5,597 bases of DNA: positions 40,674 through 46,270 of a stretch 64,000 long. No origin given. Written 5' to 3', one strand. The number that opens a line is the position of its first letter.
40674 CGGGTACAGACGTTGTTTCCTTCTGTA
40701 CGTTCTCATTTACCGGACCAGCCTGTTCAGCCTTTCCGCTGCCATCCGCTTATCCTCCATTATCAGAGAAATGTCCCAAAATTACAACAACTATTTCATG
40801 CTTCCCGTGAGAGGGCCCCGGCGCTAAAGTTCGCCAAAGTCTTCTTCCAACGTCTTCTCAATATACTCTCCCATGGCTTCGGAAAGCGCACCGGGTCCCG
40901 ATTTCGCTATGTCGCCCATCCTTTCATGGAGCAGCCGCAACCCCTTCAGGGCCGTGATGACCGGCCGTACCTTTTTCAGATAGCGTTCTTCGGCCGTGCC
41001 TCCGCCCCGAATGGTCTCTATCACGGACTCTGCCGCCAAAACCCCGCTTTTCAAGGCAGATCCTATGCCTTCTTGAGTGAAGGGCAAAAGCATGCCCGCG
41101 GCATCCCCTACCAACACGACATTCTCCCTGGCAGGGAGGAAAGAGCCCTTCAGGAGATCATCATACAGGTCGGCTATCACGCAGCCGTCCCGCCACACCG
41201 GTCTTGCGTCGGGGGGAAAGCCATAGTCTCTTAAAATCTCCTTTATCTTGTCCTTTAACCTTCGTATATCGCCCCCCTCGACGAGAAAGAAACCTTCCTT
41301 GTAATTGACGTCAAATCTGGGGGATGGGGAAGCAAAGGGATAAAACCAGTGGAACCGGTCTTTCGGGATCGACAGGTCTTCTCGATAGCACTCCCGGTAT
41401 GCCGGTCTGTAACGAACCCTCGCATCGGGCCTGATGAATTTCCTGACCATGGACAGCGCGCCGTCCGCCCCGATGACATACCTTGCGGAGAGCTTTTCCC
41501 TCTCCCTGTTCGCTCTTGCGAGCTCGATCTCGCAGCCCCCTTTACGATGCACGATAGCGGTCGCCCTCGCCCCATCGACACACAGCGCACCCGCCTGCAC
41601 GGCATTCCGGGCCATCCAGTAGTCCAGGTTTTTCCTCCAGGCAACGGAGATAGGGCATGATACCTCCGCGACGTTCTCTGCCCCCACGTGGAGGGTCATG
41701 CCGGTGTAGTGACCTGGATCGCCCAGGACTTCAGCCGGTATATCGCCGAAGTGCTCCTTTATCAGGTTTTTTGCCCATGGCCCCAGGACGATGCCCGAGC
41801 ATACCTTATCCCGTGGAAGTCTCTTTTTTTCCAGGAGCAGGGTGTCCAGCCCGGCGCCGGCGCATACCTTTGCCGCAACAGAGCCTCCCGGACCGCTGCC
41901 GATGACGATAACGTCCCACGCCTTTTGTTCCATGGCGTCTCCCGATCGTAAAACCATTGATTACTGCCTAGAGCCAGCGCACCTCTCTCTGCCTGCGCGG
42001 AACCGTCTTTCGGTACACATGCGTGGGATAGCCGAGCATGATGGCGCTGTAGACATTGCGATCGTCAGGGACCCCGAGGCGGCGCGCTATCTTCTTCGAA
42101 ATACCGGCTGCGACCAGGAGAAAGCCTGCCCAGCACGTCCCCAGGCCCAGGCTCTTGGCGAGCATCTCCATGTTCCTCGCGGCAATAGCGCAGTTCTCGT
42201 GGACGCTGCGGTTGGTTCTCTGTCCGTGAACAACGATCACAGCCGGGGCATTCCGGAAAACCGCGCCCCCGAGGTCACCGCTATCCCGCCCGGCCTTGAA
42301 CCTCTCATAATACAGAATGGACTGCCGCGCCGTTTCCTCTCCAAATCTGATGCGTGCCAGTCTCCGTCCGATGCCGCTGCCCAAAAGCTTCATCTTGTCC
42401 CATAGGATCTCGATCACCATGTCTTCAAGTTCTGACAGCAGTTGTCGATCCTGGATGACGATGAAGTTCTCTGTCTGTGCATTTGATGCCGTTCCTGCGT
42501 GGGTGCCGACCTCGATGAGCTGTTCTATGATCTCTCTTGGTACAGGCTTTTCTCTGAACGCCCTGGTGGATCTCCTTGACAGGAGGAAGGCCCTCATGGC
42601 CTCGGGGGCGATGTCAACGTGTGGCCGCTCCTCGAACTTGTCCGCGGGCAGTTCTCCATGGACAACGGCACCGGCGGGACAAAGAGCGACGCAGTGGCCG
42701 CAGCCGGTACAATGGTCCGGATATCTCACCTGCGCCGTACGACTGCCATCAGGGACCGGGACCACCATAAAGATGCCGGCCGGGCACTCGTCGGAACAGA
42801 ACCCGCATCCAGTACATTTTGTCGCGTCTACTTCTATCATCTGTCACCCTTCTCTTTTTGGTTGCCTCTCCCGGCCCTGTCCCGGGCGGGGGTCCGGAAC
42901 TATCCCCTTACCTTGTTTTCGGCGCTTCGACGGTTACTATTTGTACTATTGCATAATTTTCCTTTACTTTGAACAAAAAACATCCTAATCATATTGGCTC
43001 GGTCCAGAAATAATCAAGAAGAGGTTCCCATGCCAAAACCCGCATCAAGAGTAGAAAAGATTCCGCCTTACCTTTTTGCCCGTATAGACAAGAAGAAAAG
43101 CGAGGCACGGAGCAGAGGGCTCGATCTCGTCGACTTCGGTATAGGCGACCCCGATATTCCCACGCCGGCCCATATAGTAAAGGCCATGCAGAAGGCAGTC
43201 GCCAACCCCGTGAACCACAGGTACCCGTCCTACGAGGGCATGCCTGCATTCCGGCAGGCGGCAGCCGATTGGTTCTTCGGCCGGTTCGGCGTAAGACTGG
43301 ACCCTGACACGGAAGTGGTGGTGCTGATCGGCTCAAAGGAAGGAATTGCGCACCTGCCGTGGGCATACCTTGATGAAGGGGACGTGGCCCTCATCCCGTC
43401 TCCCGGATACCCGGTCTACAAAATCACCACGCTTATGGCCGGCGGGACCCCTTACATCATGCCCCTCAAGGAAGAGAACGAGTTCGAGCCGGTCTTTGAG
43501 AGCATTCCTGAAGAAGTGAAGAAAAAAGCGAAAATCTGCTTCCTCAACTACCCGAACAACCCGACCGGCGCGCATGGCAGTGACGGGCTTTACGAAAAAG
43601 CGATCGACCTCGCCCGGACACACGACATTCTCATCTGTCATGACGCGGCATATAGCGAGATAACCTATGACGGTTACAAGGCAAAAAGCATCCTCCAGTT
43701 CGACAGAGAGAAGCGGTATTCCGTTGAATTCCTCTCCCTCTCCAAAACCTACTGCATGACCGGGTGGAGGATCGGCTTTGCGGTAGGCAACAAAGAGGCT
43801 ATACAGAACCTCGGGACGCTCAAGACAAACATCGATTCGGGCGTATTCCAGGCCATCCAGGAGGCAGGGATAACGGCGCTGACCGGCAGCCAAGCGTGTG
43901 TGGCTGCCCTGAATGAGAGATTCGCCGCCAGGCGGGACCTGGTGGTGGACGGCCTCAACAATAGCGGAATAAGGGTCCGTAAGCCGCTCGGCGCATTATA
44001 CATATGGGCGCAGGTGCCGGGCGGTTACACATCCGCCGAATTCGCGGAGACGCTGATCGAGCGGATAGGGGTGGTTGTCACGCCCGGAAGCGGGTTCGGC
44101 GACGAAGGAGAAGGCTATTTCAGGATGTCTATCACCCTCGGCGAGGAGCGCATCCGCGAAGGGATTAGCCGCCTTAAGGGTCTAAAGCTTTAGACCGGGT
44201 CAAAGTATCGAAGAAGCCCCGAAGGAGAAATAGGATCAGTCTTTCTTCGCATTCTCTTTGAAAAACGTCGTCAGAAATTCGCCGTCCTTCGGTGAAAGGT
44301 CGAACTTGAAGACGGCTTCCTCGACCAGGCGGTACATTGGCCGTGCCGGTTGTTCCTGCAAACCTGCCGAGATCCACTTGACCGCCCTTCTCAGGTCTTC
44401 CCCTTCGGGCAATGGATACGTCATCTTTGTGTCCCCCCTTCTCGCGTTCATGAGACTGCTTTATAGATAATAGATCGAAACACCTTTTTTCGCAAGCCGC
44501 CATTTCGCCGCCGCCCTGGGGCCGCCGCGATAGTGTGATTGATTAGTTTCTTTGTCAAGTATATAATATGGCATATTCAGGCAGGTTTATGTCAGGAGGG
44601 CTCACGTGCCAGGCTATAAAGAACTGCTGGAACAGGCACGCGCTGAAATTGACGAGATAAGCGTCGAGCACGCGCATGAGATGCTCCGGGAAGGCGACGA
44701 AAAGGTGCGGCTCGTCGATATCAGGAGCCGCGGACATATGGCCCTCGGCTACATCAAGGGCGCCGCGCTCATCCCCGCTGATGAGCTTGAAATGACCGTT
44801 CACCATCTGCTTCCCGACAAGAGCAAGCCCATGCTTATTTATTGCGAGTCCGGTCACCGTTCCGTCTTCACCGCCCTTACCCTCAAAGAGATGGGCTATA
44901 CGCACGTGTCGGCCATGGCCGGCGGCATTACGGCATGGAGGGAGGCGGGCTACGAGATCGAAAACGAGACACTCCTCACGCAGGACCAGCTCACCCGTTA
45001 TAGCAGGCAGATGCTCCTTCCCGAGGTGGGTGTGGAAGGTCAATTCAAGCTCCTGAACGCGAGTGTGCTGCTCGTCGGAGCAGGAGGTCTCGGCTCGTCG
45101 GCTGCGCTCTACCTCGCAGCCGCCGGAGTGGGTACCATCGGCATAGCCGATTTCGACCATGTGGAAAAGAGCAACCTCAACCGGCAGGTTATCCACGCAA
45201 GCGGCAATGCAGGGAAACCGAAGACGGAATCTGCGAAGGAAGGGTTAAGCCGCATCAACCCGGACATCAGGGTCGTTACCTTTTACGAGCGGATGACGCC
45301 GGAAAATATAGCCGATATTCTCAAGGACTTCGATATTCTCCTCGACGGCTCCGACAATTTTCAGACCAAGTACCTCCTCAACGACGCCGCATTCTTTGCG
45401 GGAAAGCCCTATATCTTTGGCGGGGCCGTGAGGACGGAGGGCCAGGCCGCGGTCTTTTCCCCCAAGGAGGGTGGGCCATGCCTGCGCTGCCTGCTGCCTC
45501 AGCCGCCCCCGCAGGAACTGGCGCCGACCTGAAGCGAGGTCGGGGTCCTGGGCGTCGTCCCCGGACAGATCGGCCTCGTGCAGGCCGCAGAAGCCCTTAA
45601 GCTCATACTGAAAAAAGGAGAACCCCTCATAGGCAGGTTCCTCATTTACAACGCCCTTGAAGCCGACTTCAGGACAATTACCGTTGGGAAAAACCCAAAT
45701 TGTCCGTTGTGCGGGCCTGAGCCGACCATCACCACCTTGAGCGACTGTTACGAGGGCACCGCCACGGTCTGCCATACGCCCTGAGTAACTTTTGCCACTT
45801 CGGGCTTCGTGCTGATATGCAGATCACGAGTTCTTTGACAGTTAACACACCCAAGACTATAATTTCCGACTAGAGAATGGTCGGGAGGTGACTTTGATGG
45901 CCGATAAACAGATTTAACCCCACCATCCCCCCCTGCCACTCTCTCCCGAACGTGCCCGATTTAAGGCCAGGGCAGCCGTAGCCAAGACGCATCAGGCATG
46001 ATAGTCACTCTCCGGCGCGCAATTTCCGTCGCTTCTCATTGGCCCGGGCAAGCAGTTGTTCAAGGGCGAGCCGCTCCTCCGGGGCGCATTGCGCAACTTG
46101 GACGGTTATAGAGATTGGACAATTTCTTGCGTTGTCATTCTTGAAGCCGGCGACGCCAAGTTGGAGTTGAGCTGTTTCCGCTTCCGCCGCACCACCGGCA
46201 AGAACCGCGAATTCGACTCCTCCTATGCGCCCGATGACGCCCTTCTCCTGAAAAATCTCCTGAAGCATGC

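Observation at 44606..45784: In-frame UGA at the conserved active-site Cys of a rhodanese-MoeB/ThiF fusion: candidate selenoprotein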

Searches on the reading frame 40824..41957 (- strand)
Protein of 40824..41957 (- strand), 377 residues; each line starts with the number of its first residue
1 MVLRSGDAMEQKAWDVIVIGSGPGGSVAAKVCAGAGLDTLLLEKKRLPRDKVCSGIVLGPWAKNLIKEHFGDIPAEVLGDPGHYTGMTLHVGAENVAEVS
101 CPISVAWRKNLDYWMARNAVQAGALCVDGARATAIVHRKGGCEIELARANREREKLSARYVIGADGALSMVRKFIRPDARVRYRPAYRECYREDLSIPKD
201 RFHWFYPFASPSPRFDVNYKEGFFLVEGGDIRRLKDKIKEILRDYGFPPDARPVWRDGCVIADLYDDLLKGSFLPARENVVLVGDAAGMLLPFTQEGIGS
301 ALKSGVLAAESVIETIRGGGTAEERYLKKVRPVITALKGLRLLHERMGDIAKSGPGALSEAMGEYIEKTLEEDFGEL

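Call 39: search_protein_families(library=pfam, proteins=[window:40824-41957:-], max_evalue=0.001)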
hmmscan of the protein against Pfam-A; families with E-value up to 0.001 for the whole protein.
window:40824-41957:- (377 aa): 6 families
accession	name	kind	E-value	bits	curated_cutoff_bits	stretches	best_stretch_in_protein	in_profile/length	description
PF01494.25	FAD_binding_3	-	5.3e-14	52.6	22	1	15-174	3-166/349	FAD binding domain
PF01266.30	DAO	-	4.6e-06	26.8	27.9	0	15-48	1-34/353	FAD dependent oxidoreductase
PF12831.13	FAD_oxidored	-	8.4e-05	22.5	27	1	15-46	1-32/416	FAD dependent oxidoreductase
PF00890.30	FAD_binding_2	-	0.00015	21.6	20.4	1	15-45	1-31/414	FAD binding domain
PF07992.20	Pyr_redox_2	-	0.00029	20.8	26.1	1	15-58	2-42/291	Pyridine nucleotide-disulphide oxidoreductase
PF13450.12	NAD_binding_8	-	0.00067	20.3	21.9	0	18-45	1-28/68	NAD(P)-binding Rossmann-like domain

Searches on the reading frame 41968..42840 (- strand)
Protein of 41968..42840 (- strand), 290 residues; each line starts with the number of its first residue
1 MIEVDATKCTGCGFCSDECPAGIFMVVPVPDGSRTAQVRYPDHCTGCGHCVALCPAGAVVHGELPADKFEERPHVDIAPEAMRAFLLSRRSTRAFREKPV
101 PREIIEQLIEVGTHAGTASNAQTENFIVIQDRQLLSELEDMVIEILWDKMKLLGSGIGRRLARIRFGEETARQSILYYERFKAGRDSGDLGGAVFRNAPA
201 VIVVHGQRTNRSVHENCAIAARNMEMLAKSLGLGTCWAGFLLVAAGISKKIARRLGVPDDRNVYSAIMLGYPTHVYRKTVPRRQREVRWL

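Call 39: search_protein_families(library=pfam, proteins=[window:41968-42840:-], max_evalue=0.001)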
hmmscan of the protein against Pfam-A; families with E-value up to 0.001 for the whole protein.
window:41968-42840:- (290 aa): 16 families
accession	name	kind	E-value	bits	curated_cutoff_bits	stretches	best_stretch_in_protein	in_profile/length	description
PF00881.29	Nitroreductase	-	2.2e-28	100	23.5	1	87-271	2-167/167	Nitroreductase family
PF00037.32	Fer4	-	1e-11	44.6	21.1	2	2-23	1-22/24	4Fe-4S binding domain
PF12838.12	Fer4_7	-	2.8e-11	44.1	27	1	8-58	1-52/52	4Fe-4S dicluster domain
PF13187.11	Fer4_9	-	8.8e-10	38.9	27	1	8-58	1-51/52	4Fe-4S dicluster domain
PF12837.12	Fer4_6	-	1.2e-09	38.1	25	1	1-23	1-23/24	4Fe-4S binding domain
PF12797.12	Fer4_2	-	1.4e-09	37.7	24.5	2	2-21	3-22/22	4Fe-4S binding domain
PF13237.11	Fer4_10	-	3.7e-09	36.8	25.5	1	2-55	2-53/53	4Fe-4S dicluster domain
PF14512.11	TM1586_NiRdase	-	2.9e-07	30.8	27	1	194-276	62-137/215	Putative TM nitroreductase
PF13484.11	Fer4_16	-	3.4e-07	31.4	30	0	43-62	1-20/66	4Fe-4S double cluster binding domain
PF14697.11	Fer4_21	-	3.6e-06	27.4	35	1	4-57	3-55/59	4Fe-4S dicluster domain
PF25160.1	LdpA_Fe-S-bd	-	5.9e-06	26.4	27.6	0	41-59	25-43/49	LdpA Fe-S cluster-binding domain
PF13534.11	Fer4_17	-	1.2e-05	26.2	22.2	0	44-57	2-15/61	4Fe-4S dicluster domain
PF13183.11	Fer4_8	-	2e-05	25.5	27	1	6-57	2-67/68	4Fe-4S dicluster domain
PF12800.12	Fer4_4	-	3.2e-05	24.4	24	0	41-57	1-17/17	4Fe-4S binding domain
PF13459.11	Fer4_15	-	3.3e-05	24.9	22.4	0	2-21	1-20/66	4Fe-4S single cluster domain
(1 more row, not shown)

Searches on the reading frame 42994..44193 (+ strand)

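Call 39: search_protein_families(library=pfam, proteins=[window:42994-44193:+], max_evalue=0.001)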
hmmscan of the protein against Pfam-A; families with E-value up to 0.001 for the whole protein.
window:42994-44193:+ (399 aa): 1 family
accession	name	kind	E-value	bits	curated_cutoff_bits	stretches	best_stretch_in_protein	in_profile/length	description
PF00155.27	Aminotran_1_2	-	5.3e-60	203.9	19.7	1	44-394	2-361/361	Aminotransferase class I and II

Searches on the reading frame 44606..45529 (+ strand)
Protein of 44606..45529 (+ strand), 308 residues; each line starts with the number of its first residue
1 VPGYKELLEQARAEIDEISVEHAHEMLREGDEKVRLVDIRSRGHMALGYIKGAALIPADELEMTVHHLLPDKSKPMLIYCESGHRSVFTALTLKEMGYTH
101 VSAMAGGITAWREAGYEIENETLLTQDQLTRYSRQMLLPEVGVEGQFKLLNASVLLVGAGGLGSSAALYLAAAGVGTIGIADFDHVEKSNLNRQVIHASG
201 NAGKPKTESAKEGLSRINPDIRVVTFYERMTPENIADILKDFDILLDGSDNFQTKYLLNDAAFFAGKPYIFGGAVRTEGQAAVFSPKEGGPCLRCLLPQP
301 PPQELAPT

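Call 21: find_related_loci(query=window:44606-45529:+, collection=genome_contigs, flank=10000)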
Query window:44606-45529:+ (308 aa) in genome_contigs; peptide patterns used: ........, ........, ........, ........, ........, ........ (x = any residue, [..] = any of these).
599 stretches matched a pattern (row limit reached: there are more); 2 encode a relative of the query (tblastn E <= 1e-3); 2 distinct loci.
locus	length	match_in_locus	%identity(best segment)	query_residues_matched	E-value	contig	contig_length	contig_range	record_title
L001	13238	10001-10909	61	5-308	8e-129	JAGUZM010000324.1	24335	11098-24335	MAG: Deltaproteobacteria bacterium isolate DeMMO6_18 c_000000053902, whole genome shotgun sequence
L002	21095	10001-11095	52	32-297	8e-57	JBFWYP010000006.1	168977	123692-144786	MAG: Thermoanaerobaculia bacterium isolate CA_2019_TPBS_167 NODE_806_length_168977_cov_6.104270_TPBS, whole genome shotg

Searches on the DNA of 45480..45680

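Call 56: search_rna_families(source=window, start=45480, end=45680, threshold=evalue, max_evalue=10, show_alignments=3)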
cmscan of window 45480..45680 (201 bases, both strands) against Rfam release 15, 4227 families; matches with E-value up to 10: 3.
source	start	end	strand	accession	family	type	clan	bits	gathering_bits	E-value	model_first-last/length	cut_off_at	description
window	45480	45618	-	RF01975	HOTAIRM1_1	Gene; lncRNA;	-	17.1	70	6.9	1-125/125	no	HOX antisense intergenic RNA myeloid 1 conserved region 1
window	45517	45569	+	RF02464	Ms_AS-4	Gene; sRNA;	-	15.7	50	2.3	1-82/82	no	Actinobacteria sRNA Ms_AS-4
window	45525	45588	+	RF00921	mir-665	Gene; miRNA;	-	13.2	52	6.9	1-72/72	no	mir-665 microRNA precursor family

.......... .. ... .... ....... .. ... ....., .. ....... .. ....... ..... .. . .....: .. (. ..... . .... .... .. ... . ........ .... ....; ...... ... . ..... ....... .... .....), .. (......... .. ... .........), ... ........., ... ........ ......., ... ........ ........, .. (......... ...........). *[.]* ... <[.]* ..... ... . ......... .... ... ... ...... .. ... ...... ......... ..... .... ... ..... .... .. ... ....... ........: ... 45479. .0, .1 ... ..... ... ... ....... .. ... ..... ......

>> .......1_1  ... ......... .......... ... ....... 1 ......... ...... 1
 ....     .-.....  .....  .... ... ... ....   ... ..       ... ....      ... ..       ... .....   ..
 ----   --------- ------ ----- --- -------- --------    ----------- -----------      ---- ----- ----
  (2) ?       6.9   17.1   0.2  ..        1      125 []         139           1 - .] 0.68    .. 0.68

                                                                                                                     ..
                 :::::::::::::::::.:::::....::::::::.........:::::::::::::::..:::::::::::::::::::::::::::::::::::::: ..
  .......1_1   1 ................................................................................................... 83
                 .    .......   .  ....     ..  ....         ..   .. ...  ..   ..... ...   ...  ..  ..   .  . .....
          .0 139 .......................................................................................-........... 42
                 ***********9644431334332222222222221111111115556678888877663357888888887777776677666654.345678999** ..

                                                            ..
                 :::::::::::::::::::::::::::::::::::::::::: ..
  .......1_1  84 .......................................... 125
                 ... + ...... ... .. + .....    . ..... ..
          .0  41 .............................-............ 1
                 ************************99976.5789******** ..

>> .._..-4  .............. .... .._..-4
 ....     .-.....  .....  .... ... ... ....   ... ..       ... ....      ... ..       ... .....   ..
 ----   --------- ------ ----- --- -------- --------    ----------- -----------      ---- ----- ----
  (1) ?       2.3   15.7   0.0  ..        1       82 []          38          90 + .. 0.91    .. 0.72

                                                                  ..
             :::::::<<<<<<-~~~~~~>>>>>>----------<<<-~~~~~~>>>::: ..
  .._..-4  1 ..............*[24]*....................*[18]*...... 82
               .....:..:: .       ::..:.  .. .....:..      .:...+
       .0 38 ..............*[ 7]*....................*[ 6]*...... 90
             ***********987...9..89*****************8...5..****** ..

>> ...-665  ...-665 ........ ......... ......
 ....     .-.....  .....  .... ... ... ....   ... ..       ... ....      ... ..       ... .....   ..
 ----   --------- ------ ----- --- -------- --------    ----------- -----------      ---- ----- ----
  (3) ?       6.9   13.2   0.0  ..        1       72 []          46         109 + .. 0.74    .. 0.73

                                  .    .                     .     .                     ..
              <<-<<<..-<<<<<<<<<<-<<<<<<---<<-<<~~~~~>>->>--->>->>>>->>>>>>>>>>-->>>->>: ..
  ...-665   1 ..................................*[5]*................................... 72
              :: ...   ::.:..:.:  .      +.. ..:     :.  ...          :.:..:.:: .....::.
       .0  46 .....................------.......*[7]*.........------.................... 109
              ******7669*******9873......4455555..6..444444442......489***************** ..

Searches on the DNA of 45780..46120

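Call 73: search_rna_families(source=window, start=45780, end=46120, threshold=evalue, max_evalue=1)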
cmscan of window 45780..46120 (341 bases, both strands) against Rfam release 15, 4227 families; matches with E-value up to 1: 0.
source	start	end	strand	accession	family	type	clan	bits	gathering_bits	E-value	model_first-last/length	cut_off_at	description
